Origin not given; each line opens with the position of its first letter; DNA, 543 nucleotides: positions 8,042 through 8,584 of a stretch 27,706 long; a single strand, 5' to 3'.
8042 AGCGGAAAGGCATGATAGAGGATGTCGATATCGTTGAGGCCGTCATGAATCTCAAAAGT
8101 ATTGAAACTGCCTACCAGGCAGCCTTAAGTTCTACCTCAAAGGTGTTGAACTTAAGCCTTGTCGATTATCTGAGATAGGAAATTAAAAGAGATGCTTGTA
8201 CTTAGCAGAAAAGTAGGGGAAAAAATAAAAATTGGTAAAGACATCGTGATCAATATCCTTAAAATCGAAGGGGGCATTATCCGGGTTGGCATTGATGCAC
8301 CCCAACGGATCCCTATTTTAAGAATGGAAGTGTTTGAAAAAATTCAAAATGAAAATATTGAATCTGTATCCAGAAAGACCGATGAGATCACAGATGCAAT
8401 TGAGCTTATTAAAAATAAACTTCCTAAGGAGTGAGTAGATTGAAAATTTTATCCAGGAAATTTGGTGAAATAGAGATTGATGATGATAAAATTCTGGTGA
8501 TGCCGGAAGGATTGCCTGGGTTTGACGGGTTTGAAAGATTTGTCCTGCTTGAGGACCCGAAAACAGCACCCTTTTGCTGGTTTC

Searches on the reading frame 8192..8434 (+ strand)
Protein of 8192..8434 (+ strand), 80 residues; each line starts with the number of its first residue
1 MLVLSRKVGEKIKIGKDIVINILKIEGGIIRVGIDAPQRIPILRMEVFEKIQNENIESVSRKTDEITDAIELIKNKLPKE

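Call 8: search_protein_families(library=pfam, proteins=[window:8192-8434:+], max_evalue=0.01)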
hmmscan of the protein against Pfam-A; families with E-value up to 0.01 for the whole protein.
window:8192-8434:+ (80 aa): 1 family
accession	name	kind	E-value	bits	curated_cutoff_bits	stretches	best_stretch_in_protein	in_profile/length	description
PF02599.21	CsrA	-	6.6e-21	74.5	27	1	1-52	1-52/53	Global regulator protein family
